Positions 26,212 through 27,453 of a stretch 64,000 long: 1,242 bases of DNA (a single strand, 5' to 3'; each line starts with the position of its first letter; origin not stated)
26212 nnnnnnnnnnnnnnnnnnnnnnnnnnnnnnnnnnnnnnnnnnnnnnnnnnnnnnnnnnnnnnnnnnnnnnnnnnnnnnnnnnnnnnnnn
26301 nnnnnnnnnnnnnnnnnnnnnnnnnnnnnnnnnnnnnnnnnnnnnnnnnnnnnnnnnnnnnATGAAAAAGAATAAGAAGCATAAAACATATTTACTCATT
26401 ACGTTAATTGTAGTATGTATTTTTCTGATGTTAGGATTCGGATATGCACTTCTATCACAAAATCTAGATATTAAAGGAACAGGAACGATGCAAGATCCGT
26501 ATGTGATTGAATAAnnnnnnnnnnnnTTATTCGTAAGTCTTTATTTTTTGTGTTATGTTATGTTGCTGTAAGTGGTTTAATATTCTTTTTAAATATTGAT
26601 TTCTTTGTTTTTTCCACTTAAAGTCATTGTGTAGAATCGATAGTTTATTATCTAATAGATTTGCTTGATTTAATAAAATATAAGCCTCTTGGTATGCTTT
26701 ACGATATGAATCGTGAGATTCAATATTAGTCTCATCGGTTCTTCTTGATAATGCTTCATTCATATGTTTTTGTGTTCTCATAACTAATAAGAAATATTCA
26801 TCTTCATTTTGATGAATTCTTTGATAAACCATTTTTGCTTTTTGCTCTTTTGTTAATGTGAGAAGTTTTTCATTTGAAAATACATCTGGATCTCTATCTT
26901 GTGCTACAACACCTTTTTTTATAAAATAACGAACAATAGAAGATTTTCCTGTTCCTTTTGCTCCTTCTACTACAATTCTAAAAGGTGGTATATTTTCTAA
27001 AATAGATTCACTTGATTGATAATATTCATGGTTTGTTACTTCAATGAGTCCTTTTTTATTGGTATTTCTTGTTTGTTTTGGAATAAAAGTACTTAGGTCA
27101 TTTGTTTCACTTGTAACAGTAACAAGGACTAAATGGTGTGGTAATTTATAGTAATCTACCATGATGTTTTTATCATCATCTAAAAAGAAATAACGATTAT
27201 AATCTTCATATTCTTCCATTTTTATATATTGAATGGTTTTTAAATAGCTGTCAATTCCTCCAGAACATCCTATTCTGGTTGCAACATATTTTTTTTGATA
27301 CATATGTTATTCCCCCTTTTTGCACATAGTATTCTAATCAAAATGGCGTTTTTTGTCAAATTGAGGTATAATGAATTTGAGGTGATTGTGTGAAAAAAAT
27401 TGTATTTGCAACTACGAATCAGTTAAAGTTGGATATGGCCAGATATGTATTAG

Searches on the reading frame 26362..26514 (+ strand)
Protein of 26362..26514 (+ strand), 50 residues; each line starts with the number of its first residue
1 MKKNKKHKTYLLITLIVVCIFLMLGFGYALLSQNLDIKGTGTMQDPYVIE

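Call 3: search_protein_families(library=pfam, proteins=[window:26362-26514:+], max_evalue=1)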
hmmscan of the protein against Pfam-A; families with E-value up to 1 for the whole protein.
window:26362-26514:+ (50 aa): 3 families
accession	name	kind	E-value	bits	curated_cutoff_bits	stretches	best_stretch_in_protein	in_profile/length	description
PF06072.16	Herpes_US9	-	0.0073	16.6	23.7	1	4-30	27-53/61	Alphaherpesvirus tegument protein US9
PF13800.11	Sigma_reg_N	-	0.036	14.8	26.3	1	3-32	5-34/91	Sigma factor regulator N-terminal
PF04923.17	Ninjurin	-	0.051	13.9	26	1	2-40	32-72/102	Ninjurin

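Call 4: search_protein_families(library=ncbifam, proteins=[window:26362-26514:+], max_evalue=1)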
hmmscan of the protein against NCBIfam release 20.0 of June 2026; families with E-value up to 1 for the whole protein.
window:26362-26514:+ (50 aa): 1 family
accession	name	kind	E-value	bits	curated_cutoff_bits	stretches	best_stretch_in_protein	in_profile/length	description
NF003465.0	PRK05089.1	equivalog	0.1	12.2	162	1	3-31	5-33/189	cytochrome c oxidase assembly protein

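Call 47: list_cluster_members(proteins=[window:26362-26514:+, window:23728-25104:+, window:50241-51665:+, window:25105-26118:+])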
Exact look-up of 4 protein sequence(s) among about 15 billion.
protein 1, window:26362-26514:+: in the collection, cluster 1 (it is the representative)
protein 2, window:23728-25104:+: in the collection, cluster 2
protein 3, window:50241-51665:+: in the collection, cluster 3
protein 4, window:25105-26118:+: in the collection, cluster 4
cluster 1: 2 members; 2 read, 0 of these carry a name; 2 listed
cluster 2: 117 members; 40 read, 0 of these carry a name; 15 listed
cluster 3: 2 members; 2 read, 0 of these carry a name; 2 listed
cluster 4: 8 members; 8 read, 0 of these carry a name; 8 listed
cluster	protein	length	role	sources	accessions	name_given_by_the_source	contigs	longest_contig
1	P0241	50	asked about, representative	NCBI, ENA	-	-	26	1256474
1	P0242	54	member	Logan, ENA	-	-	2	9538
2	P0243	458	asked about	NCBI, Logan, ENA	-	-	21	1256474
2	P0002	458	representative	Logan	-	-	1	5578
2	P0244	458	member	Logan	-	-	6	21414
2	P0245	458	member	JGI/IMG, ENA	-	-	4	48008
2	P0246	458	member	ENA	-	-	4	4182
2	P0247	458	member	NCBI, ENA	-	-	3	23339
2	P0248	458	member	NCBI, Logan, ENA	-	-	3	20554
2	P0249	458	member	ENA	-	-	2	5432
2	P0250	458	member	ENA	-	-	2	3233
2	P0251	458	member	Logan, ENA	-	-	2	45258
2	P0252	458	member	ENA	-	-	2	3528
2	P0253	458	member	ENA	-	-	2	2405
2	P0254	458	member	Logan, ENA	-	-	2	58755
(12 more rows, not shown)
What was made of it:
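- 26362..26514 (+): Mini-ORF C, 50 aa: B-type leader (…LGFGYA) + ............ + module C-terminal cap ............. Exact sequence found on 26 contigs (call 47).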

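Call 51: find_encoding_contigs(protein=P0242, flank=5000, max_places=2)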
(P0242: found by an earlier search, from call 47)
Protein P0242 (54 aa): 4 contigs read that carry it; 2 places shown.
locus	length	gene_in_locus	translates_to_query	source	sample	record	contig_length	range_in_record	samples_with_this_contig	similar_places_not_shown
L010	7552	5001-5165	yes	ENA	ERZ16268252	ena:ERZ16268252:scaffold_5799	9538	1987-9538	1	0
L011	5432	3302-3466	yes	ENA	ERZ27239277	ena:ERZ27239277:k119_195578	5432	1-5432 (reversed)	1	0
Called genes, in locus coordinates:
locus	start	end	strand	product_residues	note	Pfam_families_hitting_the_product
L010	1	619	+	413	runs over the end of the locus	PF13439:Glyco_transf_4, PF13477:Glyco_trans_4_2 (weak), PF13579:Glyco_trans_4_4, PF00534:Glycos_transf_1, PF13692:Glyco_trans_1_4, PF13524:Glyco_trans_1_2 (weak)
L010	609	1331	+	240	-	PF00121:TIM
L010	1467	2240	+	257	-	PF00072:Response_reg, PF08769:Spo0A_C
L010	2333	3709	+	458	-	PF19789:DUF6273 (faint)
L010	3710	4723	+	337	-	PF09992:NAGPA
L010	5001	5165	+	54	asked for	-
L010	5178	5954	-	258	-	-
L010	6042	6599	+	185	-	PF01725:Ham1p_like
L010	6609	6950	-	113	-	PF13811:DUF4186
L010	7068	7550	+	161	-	?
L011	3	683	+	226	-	?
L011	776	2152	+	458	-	PF19789:DUF6273 (faint)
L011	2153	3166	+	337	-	PF09992:NAGPA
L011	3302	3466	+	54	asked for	-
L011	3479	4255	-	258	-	-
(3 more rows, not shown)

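Call 95: find_homologous_proteins(query=window:26362-26514:+, max_evalue=0.01)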
Query window:26362-26514:+ (50 aa): 3 proteins with E <= 0.01 among 3 candidates.
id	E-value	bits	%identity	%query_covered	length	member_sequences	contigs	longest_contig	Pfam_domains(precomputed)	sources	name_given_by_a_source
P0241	2.3e-25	103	100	100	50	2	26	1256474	-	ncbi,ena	-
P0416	2.3e-18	82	87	92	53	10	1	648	-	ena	-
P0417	1.6e-17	79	76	100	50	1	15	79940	-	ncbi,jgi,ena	-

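Call 97: find_encoding_contigs(protein=P0417, flank=5000, max_places=2)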
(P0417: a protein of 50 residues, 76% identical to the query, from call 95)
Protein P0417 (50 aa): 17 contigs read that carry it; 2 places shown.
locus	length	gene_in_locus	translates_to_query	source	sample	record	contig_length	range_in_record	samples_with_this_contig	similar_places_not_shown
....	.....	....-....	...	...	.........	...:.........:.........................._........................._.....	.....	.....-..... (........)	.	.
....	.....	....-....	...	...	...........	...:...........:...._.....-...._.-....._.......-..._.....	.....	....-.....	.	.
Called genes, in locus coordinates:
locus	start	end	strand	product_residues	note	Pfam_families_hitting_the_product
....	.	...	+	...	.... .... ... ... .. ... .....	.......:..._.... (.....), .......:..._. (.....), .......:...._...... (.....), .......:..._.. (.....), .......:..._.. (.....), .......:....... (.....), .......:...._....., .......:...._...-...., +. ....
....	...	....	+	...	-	-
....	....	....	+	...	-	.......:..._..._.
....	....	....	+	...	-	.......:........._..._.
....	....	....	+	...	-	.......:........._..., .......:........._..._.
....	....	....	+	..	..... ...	-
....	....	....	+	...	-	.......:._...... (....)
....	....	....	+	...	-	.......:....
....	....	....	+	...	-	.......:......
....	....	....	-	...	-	-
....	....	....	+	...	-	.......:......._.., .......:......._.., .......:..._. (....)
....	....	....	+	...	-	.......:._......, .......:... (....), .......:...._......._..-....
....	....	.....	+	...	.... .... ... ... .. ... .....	-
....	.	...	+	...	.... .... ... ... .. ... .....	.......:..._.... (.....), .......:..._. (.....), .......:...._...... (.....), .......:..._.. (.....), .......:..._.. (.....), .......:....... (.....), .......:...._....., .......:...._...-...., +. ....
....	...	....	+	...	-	-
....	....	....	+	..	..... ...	-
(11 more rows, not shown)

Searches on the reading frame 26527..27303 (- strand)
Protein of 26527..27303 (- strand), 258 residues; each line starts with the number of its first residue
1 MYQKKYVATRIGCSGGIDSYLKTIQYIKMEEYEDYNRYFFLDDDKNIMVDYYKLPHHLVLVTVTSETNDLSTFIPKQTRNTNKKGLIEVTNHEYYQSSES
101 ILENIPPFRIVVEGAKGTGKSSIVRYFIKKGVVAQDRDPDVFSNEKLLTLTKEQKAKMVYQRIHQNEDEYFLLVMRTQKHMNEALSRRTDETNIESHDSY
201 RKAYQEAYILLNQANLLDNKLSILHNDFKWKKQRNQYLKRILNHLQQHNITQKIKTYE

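Call 27: search_protein_families(library=pfam, proteins=[window:26527-27303:-], max_evalue=1)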
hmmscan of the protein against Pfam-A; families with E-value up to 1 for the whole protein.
window:26527-27303:- (258 aa): 6 families
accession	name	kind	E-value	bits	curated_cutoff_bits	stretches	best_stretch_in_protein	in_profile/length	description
PF14846.11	DUF4485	-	0.0091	16.4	24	1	220-251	34-65/83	Domain of unknown function (DUF4485)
PF13238.12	AAA_18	-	0.04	14.8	29.4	1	110-169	1-57/128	AAA domain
PF13191.12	AAA_16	-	0.062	14.2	32.6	1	110-129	27-46/167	AAA ATPase domain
PF13401.12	AAA_22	-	0.093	13.5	27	1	110-165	8-56/130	AAA domain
PF13173.12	AAA_14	-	0.19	12.2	27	1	110-170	5-65/129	AAA domain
PF13521.12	AAA_28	-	0.57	10.8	27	0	109-129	1-21/164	AAA domain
